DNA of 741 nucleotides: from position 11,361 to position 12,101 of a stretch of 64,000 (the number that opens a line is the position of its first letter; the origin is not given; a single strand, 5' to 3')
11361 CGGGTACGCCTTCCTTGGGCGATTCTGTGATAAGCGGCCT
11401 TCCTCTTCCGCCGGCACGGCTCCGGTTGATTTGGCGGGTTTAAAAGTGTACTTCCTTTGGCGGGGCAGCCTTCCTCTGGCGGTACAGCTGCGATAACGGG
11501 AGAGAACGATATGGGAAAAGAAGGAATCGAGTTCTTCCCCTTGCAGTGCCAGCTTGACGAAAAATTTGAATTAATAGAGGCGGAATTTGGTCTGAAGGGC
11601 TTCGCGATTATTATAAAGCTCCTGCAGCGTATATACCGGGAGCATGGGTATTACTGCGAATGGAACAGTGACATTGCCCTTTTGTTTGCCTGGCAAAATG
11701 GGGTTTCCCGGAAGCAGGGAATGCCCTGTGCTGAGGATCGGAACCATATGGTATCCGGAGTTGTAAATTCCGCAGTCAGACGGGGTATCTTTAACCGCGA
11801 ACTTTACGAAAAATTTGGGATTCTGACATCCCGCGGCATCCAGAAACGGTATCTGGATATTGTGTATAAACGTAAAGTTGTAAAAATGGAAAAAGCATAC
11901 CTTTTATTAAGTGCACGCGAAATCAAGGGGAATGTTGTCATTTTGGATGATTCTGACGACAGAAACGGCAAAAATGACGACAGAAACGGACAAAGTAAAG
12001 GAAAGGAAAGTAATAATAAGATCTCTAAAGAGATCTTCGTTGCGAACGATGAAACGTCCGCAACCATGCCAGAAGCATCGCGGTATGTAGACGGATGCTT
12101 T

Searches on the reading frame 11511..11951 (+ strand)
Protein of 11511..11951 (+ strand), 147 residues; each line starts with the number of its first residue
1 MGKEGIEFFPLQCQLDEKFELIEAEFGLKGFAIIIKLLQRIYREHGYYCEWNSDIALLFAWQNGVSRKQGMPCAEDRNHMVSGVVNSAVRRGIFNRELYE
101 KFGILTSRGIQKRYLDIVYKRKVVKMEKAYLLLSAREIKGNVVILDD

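Call 91: predict_structure(alignment_id=A5)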
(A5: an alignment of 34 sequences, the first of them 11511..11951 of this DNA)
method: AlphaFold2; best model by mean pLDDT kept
length: 147 residues; sequences in the alignment: 34
mean_pLDDT: 83.1   pTM: 0.78
mean pLDDT of the five models: 83.1, 79.3, 79.2, 78.5, 70.0
residues with pLDDT >= 90: 70; 70-90: 50; 50-70: 17; < 50: 10
segments of 3 or more residues with pLDDT < 50: 1-3, 68-73
pLDDT, mean of each block of 10 residues (from residue 1): 60 76 92 91 87 88 64 57 94 95 94 89 89 88 84
secondary structure, 60 per line:
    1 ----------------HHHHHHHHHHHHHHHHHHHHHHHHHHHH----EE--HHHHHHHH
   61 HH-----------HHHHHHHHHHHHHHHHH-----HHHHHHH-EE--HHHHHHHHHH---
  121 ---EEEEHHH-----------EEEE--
elements in order: H17-44 H53-62 H74-90 H96-102 H108-117 E124-127 E142-145

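Call 93: fold_search(model_id=the predicted structure, library=pdb)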
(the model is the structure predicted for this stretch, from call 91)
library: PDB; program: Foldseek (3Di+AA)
matches with E <= 10: 44; with E <= 0.001: 0
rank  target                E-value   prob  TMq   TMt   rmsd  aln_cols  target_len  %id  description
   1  3keo_A                1.6e+00  0.03  0.14  0.11  14.4       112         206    9  Crystal Structure of a Rex-family transcriptional regulatory protein from Streptococcus agalactiae complexed with NAD+ (released 2010-11-10)
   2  4esj_B                2.0e+00  0.30  0.39  0.26   3.9        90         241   11  RESTRICTION ENDONUCLEASE DpnI IN COMPLEX WITH TARGET DNA (released 2012-06-13)
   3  5dq6_A                2.2e+00  0.02  0.16  0.10  17.3       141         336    9  Mus musculus A20 OTU domain (released 2015-12-30)
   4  3bhw_B                2.5e+00  0.09  0.30  0.24   9.8       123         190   13  Crystal structure of an uncharacterized protein from Magnetospirillum magneticum (released 2007-12-11)
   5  2w4s_A                3.2e+00  0.07  0.20  0.30  11.3        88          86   12  novel RNA-binding domain in Cryptosporidium parvum at 2.5 angstrom resolution (released 2009-12-29)
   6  7vgm                  3.4e+00  0.02  0.16  0.07  15.3       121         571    8  Crystal structure of Phenylalanine hydroxylase from Bacillus cereus ATCC 14579 (released 2022-04-27)
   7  6cy1_A                4.3e+00  0.03  0.23  0.13  17.5       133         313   10  Crystal structure of Signal recognition particle receptor FtsY from Elizabethkingia anophelis (released 2018-05-02)
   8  8dh2_L                4.6e+00  0.11  0.38  0.09   6.0       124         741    9  T7 RNA polymerase elongation complex with unnatural base dDs-ATP mismatch (released 2023-02-01)
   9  8giw_C                4.6e+00  0.03  0.20  0.11  10.6       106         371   14  C143K variant of Citrate Synthase (CitA) in Mycobacterium tuberculosis (released 2023-06-07)
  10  8xrm_A                4.6e+00  0.02  0.16  0.04  11.2       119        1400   13  RNA polymerase II elongation complex with DSIF, SPT6, and ELOF1 transcribing genomic DNA extracted from human nuclei (released 2025-05-07)
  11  7nna                  4.9e+00  0.01  0.13  0.10  20.6       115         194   11  Toxin Import Through the Antibiotic Efflux Channel TolC (released 2021-07-07)
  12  6fea_C                5.5e+00  0.02  0.17  0.21  11.8       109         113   14  A. vinelandii vanadium nitrogenase, turnover state (released 2018-03-28)
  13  9a0i_MODEL_1_A        5.8e+00  0.02  0.20  0.04  10.1       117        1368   13  Structural model of UDP-glucose:glycoprotein glucosyl-transferase bound to Fab (released 2022-06-10)
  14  7uzw_F                5.8e+00  0.02  0.21  0.09  15.4       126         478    8  Staphylococcus epidermidis RP62a CRISPR effector subcomplex (released 2022-07-06)
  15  9ijj_4X               5.8e+00  0.02  0.15  0.05  12.2       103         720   11  In situ structure of the central apparatus in mouse sperm axoneme. (released 2025-06-04)
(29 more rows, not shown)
